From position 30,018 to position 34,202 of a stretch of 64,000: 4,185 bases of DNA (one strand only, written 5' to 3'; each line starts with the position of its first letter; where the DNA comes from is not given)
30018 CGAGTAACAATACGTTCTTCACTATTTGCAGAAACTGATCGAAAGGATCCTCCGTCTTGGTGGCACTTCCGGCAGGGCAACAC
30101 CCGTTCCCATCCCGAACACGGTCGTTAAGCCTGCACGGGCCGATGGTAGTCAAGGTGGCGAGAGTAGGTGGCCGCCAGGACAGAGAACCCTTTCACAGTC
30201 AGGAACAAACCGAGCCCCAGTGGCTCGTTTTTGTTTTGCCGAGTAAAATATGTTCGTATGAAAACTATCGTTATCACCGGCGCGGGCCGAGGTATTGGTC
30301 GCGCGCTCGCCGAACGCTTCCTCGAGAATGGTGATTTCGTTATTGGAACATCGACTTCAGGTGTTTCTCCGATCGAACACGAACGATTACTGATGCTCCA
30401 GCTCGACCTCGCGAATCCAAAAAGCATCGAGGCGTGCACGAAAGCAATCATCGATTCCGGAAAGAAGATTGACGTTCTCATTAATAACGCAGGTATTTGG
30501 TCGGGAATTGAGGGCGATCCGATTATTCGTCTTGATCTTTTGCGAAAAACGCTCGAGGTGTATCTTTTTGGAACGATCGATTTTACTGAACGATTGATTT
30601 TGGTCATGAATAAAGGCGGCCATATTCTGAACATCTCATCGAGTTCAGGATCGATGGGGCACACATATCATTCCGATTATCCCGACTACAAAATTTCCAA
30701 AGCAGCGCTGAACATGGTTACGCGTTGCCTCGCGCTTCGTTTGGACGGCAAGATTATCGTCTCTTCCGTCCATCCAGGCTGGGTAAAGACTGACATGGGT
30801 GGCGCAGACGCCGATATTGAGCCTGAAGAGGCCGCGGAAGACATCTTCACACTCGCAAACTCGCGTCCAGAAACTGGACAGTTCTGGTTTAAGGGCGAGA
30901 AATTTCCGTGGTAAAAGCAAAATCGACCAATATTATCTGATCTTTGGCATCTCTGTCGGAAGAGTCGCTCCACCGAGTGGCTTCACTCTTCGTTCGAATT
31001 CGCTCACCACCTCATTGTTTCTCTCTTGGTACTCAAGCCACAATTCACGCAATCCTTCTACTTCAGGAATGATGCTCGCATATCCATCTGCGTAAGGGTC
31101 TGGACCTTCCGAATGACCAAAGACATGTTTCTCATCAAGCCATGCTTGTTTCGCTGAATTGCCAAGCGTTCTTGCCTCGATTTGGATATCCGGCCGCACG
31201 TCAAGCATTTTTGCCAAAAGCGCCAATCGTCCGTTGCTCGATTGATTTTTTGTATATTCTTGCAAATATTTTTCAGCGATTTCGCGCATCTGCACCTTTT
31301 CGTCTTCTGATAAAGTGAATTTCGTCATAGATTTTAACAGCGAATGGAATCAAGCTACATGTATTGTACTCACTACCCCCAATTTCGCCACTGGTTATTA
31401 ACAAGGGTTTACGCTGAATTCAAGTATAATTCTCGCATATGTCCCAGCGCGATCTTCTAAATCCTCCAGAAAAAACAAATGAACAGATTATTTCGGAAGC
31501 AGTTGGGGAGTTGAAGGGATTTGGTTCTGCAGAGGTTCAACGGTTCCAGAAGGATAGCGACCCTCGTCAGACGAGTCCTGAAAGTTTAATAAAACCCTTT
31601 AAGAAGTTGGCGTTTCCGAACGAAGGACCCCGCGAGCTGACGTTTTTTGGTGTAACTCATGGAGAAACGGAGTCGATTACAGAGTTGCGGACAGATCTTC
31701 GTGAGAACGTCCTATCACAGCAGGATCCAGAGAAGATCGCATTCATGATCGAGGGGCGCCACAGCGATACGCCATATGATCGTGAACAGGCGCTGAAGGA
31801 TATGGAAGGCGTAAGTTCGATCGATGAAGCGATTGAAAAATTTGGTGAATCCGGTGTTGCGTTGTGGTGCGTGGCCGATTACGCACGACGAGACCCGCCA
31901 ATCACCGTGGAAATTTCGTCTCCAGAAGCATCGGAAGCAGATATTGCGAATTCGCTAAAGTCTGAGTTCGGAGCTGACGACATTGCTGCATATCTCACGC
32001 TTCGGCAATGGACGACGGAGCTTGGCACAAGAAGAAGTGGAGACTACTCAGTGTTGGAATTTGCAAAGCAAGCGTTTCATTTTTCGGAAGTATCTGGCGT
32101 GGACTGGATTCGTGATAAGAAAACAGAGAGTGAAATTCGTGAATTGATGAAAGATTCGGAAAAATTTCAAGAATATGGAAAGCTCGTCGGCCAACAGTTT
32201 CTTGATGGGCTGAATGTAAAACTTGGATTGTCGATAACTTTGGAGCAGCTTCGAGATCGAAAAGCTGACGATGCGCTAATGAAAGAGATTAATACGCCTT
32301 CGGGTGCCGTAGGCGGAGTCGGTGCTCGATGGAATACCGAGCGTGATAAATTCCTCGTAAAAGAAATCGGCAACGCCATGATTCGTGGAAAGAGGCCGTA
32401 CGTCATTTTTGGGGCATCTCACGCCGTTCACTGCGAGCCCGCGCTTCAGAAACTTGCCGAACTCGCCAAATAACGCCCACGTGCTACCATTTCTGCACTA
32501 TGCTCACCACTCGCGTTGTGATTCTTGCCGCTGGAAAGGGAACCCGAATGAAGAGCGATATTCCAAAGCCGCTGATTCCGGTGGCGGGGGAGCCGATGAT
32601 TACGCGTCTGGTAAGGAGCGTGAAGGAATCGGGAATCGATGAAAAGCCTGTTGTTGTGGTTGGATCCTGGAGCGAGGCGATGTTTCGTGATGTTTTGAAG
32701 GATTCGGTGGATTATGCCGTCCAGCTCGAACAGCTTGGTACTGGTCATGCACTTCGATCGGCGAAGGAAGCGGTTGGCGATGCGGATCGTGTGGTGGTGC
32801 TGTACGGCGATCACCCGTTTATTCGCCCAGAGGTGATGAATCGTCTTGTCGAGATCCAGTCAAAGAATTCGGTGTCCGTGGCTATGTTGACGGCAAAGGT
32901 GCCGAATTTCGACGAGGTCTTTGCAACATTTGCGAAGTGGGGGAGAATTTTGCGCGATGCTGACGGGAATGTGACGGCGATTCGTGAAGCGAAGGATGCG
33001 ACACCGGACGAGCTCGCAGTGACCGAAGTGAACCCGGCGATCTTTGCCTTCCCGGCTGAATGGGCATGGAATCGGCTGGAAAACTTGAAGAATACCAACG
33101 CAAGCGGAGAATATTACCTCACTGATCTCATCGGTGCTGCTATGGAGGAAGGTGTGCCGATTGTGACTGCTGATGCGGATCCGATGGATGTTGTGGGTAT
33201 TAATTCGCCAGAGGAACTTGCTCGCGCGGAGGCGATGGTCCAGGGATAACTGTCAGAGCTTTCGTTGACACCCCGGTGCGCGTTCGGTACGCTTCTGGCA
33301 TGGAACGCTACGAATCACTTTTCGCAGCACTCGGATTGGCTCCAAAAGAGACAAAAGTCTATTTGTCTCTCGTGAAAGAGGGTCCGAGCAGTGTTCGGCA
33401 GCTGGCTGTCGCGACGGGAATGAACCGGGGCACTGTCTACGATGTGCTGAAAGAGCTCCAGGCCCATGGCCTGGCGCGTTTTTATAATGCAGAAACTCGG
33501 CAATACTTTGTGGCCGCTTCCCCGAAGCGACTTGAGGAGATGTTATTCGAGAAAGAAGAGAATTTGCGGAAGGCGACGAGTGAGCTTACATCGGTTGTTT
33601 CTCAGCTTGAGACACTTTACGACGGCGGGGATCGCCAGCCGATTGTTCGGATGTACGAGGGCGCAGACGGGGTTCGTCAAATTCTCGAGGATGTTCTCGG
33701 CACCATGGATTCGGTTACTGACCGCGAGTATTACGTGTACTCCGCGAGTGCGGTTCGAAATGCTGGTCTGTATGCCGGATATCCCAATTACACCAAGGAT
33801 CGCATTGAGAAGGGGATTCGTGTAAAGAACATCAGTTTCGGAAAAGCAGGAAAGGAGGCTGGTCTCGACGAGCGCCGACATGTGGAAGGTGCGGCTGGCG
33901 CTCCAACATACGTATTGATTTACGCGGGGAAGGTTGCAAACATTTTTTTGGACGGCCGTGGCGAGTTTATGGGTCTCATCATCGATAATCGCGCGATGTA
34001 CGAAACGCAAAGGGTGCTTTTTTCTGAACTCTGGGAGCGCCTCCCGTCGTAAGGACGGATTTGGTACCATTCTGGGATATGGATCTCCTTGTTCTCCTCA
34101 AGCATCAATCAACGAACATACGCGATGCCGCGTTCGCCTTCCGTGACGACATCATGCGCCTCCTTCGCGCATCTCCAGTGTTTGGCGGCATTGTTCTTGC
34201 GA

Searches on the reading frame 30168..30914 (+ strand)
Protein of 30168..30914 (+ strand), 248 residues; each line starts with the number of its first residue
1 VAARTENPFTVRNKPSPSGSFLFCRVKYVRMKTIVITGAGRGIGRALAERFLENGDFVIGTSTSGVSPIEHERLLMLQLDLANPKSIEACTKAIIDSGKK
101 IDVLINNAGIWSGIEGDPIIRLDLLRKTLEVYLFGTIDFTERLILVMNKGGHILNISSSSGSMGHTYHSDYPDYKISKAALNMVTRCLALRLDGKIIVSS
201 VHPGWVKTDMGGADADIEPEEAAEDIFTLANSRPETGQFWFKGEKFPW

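Call 74: search_protein_families(library=pfam, proteins=[window:30168-30914:+], max_evalue=0.001)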
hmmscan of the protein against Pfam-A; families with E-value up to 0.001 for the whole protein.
window:30168-30914:+ (248 aa): 2 families
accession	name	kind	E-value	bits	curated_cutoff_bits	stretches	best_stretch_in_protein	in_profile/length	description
PF00106.31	adh_short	-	1.2e-31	110.2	26.6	1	32-212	1-188/195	short chain dehydrogenase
PF13561.12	adh_short_C2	-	4.3e-27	95.6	27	1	38-215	1-185/236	Enoyl-(Acyl carrier protein) reductase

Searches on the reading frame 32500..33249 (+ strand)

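Call 74: search_protein_families(library=pfam, proteins=[window:32500-33249:+], max_evalue=0.001)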
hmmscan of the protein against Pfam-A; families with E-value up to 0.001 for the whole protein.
window:32500-33249:+ (249 aa): 4 families
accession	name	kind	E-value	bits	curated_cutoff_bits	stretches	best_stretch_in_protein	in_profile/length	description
PF12804.13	NTP_transf_3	-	2.4e-22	80.2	27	1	6-131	1-122/160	MobA-like NTP transferase domain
PF00483.29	NTP_transferase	-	5.1e-16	59.4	21.2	1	6-223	2-218/245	Nucleotidyl transferase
PF01128.25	IspD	-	5.9e-11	43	27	1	6-126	3-123/221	2-C-methyl-D-erythritol 4-phosphate cytidylyltransferase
PF02348.25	CTP_transf_3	-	1.5e-08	35.1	22.6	1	22-142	15-137/217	Cytidylyltransferase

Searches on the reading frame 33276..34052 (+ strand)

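Call 74: search_protein_families(library=pfam, proteins=[window:33276-34052:+], max_evalue=0.001)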
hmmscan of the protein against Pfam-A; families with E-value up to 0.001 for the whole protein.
window:33276-34052:+ (258 aa): 6 families
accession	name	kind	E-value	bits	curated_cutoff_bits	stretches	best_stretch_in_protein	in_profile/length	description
PF01978.25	TrmB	-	1.3e-12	47.8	25.6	1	18-83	3-67/68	Sugar-specific transcriptional regulator TrmB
PF13551.12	HTH_29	-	8.5e-07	29.4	28.1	1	30-73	5-47/64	Winged helix-turn helix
PF09339.16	HTH_IclR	-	5.7e-05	23.2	22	1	35-68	14-49/52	IclR helix-turn-helix domain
PF12802.13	MarR_2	-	0.00035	21.1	27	1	33-68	14-51/61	MarR family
PF25212.1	HVO_A0114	-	0.0004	20.5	27.6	1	10-73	11-72/84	HVO_A0114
PF08221.17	HTH_9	-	0.00054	20.5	23.4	0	27-70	17-60/62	RNA polymerase III subunit RPC82 helix-turn-helix domain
